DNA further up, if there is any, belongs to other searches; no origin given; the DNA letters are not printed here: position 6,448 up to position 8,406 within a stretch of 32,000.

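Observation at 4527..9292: Three ATP-grasp ligases plus a GalT-family nucleotidyltransferase embedded between ruvC and ruvA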

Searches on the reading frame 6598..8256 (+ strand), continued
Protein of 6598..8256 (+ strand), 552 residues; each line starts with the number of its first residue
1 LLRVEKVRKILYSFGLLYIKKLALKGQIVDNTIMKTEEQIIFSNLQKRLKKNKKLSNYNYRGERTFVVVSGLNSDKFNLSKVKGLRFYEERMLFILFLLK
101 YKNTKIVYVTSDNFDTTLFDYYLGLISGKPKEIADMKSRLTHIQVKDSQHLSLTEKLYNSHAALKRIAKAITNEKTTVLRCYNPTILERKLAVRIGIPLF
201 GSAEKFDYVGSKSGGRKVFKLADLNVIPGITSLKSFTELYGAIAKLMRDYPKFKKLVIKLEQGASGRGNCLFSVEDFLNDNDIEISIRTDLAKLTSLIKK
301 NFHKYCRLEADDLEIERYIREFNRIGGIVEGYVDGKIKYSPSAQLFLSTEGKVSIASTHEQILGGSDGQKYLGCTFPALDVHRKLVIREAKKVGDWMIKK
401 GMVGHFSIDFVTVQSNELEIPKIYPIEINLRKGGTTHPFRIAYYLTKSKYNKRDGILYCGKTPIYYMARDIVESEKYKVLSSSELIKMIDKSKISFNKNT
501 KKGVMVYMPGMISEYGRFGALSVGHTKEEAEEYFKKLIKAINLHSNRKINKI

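Call 83: predict_structure(alignment_id=A2)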
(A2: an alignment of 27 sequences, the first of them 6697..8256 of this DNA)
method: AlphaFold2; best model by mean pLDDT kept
length: 519 residues; sequences in the alignment: 27
mean_pLDDT: 91.7   pTM: 0.88
mean pLDDT of the five models: 91.7, 91.4, 90.7, 90.5, 89.7
residues with pLDDT >= 90: 401; 70-90: 109; 50-70: 9; < 50: 0
segments of 3 or more residues with pLDDT < 50: none
pLDDT, mean of each block of 10 residues (from residue 1): 89 88 85 91 76 89 94 95 94 94 97 83 93 96 91 93 91 91 97 96 97 95 91 82 95 93 96 86 92 94 90 91 92 79 94 96 94 93 91 85 83 91 93 94 96 94 94 94 96 97 97 92
secondary structure, 60 per line:
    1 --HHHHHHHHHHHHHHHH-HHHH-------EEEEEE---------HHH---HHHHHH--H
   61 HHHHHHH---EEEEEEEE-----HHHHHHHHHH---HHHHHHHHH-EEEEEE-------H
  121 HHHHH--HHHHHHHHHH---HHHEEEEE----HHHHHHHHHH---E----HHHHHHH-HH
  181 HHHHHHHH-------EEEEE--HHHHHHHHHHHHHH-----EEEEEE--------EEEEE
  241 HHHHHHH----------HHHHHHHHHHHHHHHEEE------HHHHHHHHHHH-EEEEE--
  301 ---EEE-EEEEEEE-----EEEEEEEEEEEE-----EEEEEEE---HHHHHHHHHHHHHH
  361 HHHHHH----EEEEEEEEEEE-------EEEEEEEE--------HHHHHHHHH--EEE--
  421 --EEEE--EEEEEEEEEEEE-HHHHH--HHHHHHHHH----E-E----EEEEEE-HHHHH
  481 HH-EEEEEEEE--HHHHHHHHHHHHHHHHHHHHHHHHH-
elements in order: H3-18 H20-23 E31-36 H52-57 H60-67 E71-78 H84-93 H97-105 E107-112 H120-125 H128-137 E144-148 H153-162 H171-177 H179-188 E196-200 H203-216 E222-227 E236-240 H241-247 H258-272 E273-275 H282-292 E294-298 E304-306 E308-314 E320-331 E337-343 H347-366 E371-381 E389-396 H405-413 E416-418 E423-426 E429-440 H442-446 H449-457 E469-474 H476-482 E484-491 H494-518

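Call 85: fold_search(model_id=the predicted structure, library=pdb)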
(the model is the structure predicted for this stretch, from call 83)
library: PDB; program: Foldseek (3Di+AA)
matches with E <= 10: 1069; with E <= 0.001: 470
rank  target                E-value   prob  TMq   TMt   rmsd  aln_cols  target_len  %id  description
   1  8yi6_A                8.4e-31  1.00  0.77  0.86   3.6       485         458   25  BesA wild-type from Streptomyces cattleyicolor (released 2025-03-05)
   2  3wvr_B                5.7e-18  1.00  0.65  0.77   5.2       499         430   16  Structure of ATP grasp protein with AMP (released 2014-11-19)
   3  8ynd_H                1.0e-17  1.00  0.60  0.74   6.5       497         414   13  ATP-grasp peptide ligase from Streptomyces (released 2025-02-19)
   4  3wvq_A                2.1e-17  1.00  0.66  0.78   5.1       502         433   16  Structure of ATP grasp protein (released 2014-11-19)
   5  8ynd_B                2.2e-17  1.00  0.61  0.75   6.3       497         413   14  ATP-grasp peptide ligase from Streptomyces (released 2025-02-19)
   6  8ynd_D                2.2e-17  1.00  0.62  0.75   6.2       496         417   14  ATP-grasp peptide ligase from Streptomyces (released 2025-02-19)
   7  3wvq_C                2.5e-17  1.00  0.64  0.77   5.1       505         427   15  Structure of ATP grasp protein (released 2014-11-19)
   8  3wvq_B                2.8e-17  1.00  0.63  0.76   5.4       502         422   14  Structure of ATP grasp protein (released 2014-11-19)
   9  8ynd_A                3.1e-17  1.00  0.61  0.75   6.0       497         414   14  ATP-grasp peptide ligase from Streptomyces (released 2025-02-19)
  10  8ynd_F                4.8e-17  1.00  0.60  0.74   6.0       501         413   14  ATP-grasp peptide ligase from Streptomyces (released 2025-02-19)
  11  3wvr_A                9.4e-17  1.00  0.65  0.78   5.1       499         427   15  Structure of ATP grasp protein with AMP (released 2014-11-19)
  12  8ynd_C                1.6e-16  1.00  0.58  0.73   6.6       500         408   12  ATP-grasp peptide ligase from Streptomyces (released 2025-02-19)
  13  8ynd_E                2.3e-16  1.00  0.59  0.72   6.9       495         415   12  ATP-grasp peptide ligase from Streptomyces (released 2025-02-19)
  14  3wvr_D                2.4e-16  1.00  0.62  0.76   5.6       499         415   15  Structure of ATP grasp protein with AMP (released 2014-11-19)
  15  8ynq_D                3.7e-15  1.00  0.56  0.70   6.6       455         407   13  ATP-grasp peptide ligase from Streptomyces (released 2025-02-19)
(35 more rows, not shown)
